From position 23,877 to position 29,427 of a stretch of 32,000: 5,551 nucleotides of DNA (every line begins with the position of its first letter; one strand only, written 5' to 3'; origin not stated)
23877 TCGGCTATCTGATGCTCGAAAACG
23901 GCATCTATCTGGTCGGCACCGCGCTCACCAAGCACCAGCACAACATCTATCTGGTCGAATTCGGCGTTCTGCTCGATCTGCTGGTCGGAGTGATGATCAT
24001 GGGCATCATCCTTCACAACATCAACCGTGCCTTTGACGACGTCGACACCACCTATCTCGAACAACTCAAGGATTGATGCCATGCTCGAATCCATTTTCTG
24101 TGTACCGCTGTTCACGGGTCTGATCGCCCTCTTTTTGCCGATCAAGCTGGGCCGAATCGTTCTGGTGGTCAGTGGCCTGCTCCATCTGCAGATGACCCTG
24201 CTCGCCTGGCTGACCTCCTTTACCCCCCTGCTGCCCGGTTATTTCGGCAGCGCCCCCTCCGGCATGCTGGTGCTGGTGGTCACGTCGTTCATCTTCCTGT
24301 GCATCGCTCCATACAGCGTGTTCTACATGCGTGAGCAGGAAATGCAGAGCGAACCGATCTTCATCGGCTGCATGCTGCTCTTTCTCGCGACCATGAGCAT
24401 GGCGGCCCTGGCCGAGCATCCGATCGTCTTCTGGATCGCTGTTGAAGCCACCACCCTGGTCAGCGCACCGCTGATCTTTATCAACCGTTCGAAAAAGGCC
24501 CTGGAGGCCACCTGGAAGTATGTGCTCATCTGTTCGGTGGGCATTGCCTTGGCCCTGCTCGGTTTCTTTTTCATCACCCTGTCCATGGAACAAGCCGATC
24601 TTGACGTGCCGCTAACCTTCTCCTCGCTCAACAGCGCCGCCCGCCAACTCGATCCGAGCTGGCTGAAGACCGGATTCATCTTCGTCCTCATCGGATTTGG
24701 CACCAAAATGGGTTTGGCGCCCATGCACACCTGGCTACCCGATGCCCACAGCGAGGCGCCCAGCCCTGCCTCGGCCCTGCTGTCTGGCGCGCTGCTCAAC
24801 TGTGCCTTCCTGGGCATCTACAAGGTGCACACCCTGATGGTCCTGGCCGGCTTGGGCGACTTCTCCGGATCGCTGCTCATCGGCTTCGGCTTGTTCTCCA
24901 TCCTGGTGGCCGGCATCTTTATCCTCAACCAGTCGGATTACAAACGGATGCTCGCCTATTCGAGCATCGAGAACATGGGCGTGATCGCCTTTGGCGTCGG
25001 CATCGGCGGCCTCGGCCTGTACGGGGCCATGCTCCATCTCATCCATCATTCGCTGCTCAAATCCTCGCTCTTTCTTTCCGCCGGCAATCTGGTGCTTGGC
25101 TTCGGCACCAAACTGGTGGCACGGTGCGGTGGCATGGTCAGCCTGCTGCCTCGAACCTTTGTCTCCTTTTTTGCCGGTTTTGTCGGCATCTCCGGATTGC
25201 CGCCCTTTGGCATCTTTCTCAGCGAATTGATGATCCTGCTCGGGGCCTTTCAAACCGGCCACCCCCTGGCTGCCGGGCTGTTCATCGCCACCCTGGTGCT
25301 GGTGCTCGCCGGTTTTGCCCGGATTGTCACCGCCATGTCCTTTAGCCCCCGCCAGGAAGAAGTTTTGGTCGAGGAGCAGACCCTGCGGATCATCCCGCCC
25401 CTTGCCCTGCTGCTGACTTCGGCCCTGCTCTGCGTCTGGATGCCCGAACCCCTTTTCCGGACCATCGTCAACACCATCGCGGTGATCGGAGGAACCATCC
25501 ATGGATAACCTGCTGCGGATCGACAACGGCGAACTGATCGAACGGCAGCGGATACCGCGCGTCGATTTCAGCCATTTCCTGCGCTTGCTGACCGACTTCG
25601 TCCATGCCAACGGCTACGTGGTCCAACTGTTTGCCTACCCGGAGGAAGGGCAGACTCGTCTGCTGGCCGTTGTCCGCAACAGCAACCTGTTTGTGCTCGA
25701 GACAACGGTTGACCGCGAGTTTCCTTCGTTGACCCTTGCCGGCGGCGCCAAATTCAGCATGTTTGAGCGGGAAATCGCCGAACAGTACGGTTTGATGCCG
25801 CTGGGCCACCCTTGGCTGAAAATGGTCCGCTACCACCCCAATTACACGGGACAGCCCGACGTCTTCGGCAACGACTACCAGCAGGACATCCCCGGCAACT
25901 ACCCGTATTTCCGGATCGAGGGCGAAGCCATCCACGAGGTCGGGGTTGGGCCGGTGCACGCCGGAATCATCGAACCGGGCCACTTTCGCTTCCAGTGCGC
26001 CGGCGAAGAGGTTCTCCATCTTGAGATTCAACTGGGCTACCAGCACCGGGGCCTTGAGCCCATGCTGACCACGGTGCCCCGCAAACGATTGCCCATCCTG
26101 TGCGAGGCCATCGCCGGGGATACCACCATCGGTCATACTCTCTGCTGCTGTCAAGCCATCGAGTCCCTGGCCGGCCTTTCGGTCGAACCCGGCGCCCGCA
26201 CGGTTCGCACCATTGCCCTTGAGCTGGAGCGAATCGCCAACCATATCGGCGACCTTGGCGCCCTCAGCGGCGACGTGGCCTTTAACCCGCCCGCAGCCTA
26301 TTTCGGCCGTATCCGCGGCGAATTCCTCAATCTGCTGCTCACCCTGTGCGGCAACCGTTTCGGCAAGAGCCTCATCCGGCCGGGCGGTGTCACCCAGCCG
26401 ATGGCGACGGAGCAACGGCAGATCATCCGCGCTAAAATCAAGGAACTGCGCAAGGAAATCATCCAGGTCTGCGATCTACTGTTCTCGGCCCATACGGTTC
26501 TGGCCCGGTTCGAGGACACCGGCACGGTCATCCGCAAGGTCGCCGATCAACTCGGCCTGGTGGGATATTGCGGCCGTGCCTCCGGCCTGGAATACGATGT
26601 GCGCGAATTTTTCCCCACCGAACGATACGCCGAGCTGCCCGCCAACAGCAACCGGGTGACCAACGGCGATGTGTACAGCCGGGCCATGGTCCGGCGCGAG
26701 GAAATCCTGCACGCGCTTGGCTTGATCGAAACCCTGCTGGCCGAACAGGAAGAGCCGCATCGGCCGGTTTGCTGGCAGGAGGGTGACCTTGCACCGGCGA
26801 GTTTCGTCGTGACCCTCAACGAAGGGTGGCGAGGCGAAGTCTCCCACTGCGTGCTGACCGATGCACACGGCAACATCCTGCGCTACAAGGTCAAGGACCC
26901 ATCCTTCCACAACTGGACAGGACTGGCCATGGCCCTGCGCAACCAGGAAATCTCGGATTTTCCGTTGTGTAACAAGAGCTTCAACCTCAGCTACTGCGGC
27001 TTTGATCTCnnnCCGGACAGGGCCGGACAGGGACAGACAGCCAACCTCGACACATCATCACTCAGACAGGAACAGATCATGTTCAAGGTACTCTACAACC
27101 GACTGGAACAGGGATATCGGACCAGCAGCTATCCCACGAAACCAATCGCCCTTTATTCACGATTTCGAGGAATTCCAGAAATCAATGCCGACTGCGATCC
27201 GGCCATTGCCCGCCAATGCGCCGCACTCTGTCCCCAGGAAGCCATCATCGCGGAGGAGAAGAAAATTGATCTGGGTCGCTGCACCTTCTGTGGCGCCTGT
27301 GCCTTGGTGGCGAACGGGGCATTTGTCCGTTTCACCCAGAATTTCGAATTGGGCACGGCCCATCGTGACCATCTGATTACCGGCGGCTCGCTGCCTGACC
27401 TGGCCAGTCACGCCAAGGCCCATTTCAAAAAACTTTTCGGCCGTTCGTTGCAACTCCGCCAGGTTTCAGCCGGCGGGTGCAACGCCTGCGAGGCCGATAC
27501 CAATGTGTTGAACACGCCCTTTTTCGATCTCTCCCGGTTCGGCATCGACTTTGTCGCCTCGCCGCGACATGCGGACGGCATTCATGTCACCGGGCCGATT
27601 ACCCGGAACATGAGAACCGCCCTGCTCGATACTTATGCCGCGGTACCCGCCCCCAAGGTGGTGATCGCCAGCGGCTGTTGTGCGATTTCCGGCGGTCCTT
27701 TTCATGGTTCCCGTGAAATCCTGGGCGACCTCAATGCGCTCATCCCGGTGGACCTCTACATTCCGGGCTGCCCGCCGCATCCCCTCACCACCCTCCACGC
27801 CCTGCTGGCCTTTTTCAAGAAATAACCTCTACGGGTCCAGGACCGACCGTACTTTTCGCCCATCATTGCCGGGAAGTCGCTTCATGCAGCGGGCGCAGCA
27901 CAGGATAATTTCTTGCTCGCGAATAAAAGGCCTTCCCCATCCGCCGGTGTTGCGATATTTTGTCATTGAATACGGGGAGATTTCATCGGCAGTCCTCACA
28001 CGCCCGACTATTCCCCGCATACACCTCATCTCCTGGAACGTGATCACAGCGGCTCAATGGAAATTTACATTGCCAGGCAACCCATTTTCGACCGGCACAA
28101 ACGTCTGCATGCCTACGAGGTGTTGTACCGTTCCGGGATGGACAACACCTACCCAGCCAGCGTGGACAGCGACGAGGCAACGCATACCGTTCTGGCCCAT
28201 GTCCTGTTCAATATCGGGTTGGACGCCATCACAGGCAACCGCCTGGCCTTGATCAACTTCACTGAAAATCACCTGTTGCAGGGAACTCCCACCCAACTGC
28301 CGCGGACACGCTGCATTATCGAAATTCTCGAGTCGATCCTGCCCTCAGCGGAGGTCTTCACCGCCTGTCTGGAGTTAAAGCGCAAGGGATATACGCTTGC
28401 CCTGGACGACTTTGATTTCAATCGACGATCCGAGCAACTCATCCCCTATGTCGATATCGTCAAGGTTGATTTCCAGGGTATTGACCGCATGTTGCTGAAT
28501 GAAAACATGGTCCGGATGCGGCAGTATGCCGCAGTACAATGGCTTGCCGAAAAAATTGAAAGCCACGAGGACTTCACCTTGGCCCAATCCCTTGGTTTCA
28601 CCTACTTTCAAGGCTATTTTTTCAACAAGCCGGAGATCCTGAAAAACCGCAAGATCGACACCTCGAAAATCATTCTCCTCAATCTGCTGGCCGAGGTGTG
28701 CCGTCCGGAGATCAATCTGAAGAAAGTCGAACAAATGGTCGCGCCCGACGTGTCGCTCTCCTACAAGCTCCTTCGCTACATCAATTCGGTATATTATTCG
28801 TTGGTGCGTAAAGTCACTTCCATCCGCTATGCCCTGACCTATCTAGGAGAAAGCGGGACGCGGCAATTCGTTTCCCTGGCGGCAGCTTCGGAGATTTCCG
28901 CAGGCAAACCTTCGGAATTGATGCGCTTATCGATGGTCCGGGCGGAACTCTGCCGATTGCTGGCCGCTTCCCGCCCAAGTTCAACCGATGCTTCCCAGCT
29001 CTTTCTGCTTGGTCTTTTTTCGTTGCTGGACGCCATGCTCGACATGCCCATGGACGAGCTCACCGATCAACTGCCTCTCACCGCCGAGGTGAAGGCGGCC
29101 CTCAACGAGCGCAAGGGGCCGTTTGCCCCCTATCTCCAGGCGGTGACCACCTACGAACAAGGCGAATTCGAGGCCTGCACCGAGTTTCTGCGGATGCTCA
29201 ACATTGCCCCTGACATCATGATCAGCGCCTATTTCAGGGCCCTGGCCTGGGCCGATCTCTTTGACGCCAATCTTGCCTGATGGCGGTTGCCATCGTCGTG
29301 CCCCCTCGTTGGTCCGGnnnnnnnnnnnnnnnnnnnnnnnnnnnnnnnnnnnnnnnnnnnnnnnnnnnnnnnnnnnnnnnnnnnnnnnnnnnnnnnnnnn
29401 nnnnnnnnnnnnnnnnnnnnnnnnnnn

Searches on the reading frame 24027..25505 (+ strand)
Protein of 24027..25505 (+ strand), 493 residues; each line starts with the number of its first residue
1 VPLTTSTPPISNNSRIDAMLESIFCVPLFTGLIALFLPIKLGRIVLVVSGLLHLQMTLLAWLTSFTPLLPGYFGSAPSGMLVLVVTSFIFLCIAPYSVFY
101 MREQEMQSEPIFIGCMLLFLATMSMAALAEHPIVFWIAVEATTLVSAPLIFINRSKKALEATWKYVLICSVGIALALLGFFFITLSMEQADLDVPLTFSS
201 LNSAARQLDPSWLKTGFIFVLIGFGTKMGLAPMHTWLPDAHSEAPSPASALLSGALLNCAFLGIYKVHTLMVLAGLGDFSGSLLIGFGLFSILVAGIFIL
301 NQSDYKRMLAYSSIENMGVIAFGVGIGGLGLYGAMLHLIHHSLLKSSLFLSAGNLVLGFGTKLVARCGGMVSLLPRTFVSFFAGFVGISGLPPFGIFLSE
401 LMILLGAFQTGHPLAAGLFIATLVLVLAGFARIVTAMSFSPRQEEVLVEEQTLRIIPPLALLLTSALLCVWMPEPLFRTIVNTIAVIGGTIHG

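Call 25: search_protein_families(library=pfam, proteins=[window:24027-25505:+], max_evalue=0.00001)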
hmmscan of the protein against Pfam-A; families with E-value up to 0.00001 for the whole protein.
window:24027-25505:+ (493 aa): 1 family
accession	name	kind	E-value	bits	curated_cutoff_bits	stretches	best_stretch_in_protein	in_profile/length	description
PF00361.26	Proton_antipo_M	-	5.6e-49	167.4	21.5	1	131-422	3-290/294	NADH:quinone oxidoreductase/Mrp antiporter, TM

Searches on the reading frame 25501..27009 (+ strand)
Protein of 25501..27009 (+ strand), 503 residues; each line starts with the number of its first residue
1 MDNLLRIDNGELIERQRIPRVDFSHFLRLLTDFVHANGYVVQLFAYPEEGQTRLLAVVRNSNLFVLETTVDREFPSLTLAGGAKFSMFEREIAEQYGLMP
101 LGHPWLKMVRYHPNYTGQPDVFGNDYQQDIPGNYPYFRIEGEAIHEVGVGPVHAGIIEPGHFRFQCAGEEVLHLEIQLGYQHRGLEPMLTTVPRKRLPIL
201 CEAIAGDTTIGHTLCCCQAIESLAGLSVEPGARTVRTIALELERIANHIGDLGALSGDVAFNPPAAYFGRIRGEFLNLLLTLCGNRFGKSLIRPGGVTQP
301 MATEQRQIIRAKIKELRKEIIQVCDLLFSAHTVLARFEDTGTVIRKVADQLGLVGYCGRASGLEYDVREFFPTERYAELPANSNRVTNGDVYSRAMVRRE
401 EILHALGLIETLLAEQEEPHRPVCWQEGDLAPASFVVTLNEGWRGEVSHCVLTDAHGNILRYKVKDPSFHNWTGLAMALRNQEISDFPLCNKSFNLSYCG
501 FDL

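Call 25: search_protein_families(library=pfam, proteins=[window:25501-27009:+], max_evalue=0.00001)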
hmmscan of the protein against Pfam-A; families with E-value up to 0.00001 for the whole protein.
window:25501-27009:+ (503 aa): 1 family
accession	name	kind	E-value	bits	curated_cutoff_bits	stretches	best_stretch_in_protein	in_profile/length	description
PF00346.24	Complex1_49kDa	-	1.1e-34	120.2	24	1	263-417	6-160/271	Respiratory-chain NADH dehydrogenase, 49 Kd subunit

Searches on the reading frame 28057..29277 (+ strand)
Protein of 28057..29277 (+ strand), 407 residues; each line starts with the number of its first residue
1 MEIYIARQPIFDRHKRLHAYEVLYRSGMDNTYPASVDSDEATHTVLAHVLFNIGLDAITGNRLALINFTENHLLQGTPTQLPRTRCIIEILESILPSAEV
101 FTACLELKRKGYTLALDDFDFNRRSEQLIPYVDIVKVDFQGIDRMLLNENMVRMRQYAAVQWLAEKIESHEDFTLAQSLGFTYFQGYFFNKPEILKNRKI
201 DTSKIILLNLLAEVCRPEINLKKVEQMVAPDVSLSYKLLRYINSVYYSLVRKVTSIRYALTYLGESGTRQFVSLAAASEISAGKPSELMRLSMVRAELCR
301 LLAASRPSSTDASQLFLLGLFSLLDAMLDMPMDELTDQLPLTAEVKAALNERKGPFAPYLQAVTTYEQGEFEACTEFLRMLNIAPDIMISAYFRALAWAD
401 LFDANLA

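Call 25: search_protein_families(library=pfam, proteins=[window:28057-29277:+], max_evalue=0.00001)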
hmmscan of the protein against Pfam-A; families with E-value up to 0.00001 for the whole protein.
window:28057-29277:+ (407 aa): 2 families
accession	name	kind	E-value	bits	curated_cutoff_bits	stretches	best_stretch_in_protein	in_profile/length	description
PF08668.18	HDOD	-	9.3e-16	58.3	22.9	1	207-321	8-127/196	HDOD domain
PF00563.25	EAL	-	6.7e-13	49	31.3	1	79-192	112-236/236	EAL domain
